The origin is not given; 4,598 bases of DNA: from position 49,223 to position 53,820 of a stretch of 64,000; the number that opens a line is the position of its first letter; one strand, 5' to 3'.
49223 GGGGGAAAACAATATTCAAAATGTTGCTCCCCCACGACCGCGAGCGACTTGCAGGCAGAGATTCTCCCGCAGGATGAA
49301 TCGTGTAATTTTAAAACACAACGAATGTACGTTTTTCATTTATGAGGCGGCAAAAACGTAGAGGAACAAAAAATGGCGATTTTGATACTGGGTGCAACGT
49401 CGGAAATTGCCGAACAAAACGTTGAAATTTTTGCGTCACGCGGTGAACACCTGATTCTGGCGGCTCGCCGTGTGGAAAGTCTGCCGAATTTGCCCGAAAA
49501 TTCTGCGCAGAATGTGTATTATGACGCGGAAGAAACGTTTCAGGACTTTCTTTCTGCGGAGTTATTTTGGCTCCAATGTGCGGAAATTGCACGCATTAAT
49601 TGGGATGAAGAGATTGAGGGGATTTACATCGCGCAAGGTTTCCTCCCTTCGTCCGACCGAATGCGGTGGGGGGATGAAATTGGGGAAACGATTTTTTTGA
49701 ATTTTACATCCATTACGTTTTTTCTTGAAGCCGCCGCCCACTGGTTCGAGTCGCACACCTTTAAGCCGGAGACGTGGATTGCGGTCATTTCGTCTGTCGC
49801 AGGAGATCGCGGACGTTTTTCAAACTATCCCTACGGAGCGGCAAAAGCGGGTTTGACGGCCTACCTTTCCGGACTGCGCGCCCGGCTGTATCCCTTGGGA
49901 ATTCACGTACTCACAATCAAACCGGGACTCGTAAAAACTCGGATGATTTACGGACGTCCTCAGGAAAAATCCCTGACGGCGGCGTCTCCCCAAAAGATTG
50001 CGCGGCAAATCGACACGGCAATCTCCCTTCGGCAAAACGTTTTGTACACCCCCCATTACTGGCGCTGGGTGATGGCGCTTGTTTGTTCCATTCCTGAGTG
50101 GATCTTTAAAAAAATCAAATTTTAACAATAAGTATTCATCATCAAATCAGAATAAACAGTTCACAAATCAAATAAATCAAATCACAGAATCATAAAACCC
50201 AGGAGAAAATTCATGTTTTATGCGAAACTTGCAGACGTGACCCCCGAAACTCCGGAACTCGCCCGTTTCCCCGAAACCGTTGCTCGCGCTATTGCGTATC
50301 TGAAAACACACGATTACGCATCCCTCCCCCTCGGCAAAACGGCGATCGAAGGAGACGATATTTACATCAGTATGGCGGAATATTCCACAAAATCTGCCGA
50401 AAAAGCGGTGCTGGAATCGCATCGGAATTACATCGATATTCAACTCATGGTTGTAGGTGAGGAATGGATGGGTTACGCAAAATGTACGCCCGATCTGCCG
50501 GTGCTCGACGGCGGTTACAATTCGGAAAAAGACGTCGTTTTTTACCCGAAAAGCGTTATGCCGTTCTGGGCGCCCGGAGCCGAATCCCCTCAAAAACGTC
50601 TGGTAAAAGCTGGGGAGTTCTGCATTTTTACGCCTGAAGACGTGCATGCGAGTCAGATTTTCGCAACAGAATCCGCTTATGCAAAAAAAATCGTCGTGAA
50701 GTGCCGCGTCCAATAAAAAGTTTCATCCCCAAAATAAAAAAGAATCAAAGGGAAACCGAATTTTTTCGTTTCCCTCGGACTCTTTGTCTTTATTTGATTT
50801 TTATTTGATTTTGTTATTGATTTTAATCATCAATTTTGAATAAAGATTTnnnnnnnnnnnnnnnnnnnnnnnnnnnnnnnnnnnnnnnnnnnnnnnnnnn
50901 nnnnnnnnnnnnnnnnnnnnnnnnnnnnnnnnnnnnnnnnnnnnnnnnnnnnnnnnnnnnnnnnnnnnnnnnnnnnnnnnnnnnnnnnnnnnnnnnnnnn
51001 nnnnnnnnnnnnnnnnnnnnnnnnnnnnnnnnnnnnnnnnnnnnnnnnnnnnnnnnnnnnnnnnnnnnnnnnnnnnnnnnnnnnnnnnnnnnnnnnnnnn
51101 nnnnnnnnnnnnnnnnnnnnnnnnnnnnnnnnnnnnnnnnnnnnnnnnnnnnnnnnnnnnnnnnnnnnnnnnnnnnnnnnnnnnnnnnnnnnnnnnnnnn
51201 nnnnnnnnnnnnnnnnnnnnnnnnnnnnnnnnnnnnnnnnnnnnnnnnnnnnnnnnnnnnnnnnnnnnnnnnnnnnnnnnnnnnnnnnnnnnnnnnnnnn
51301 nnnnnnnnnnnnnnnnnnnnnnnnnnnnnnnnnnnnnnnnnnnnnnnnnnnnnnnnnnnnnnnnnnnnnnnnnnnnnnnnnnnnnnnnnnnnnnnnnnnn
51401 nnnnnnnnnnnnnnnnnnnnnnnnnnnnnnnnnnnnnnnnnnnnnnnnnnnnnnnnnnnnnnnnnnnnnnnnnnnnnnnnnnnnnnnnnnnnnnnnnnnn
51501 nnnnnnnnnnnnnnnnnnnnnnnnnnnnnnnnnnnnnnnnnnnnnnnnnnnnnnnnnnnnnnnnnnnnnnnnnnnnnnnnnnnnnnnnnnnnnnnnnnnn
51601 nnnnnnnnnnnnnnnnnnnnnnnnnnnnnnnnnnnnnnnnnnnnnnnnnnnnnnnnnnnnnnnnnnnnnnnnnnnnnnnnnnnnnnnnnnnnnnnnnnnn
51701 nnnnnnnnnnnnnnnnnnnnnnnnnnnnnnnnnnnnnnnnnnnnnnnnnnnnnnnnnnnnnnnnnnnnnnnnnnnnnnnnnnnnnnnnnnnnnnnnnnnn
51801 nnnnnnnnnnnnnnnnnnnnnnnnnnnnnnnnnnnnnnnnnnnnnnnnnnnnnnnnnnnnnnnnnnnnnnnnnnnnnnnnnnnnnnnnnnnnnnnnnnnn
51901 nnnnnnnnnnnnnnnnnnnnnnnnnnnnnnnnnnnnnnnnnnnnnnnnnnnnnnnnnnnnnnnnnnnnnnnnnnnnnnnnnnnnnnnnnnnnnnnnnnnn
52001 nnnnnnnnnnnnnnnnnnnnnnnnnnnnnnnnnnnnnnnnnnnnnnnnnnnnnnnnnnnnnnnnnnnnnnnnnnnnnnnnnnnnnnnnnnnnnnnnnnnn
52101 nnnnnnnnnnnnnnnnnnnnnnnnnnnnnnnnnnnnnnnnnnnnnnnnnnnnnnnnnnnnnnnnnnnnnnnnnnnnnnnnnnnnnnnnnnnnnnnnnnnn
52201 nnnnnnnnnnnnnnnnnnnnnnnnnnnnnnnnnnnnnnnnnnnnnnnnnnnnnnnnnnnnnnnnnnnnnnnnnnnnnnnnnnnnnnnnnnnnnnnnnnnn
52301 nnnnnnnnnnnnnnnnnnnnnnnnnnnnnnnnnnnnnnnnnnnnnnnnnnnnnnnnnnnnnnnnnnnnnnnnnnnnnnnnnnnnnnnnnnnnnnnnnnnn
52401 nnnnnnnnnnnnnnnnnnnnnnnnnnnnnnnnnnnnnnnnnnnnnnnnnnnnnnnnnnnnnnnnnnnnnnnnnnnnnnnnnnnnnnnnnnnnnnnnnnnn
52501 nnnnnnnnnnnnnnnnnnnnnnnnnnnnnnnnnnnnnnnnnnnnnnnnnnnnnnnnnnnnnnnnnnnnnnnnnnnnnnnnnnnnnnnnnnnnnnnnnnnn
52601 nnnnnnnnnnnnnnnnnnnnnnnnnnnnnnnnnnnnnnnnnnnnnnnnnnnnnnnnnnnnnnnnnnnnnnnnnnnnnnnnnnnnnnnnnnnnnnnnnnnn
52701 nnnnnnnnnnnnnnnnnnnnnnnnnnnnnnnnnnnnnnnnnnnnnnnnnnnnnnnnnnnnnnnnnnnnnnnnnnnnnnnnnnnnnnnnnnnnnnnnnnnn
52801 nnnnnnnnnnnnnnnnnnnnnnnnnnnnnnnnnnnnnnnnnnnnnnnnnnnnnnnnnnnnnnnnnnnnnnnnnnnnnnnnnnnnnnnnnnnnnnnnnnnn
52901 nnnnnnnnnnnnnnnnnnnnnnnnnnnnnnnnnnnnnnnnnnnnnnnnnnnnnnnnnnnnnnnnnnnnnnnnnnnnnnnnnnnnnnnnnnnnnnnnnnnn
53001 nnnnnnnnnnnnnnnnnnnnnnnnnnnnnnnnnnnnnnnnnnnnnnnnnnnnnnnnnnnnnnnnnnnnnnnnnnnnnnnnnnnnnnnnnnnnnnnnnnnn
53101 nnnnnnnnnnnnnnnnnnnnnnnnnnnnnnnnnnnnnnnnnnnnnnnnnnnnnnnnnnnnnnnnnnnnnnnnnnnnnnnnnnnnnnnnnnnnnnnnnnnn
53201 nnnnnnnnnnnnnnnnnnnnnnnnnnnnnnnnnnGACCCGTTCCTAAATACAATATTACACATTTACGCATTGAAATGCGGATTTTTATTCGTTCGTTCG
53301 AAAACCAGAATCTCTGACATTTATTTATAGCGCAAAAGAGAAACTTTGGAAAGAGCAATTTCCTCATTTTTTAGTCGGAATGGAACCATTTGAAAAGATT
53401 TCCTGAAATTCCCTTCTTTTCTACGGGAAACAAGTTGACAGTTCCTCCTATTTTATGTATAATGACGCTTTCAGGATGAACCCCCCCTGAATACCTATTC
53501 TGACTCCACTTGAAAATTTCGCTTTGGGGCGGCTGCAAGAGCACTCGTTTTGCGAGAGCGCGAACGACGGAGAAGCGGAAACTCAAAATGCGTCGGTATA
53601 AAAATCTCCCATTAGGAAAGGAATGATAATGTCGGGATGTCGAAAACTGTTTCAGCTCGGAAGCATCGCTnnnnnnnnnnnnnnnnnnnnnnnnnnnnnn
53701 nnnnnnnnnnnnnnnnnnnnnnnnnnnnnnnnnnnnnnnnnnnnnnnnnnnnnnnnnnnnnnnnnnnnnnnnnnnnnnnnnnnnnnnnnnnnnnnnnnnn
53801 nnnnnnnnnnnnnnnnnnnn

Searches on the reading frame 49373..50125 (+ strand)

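Call 16: search_protein_families(library=pfam, proteins=[window:49373-50125:+])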
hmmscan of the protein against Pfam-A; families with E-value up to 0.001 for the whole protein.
window:49373-50125:+ (250 aa): 2 families
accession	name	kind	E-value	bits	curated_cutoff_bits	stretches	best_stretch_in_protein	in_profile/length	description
PF00106.31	adh_short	-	1.9e-14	54.1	26.6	1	2-192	2-187/195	short chain dehydrogenase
PF13561.12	adh_short_C2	-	7.1e-09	36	27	1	62-209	54-198/236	Enoyl-(Acyl carrier protein) reductase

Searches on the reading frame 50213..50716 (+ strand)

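Call 16: search_protein_families(library=pfam, proteins=[window:50213-50716:+])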
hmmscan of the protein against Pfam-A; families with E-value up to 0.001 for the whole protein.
window:50213-50716:+ (167 aa): 1 family
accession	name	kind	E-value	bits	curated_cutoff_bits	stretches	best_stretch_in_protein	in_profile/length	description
PF04074.18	DUF386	-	3.7e-35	121.5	26.5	1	19-164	13-144/145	YhcH/YjgK/YiaL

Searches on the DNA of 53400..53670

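Call 7: search_rna_families(source=window, start=53400, end=53670, threshold=evalue, max_evalue=10, show_alignments=3)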
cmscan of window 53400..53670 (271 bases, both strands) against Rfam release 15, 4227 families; matches with E-value up to 10: 0.
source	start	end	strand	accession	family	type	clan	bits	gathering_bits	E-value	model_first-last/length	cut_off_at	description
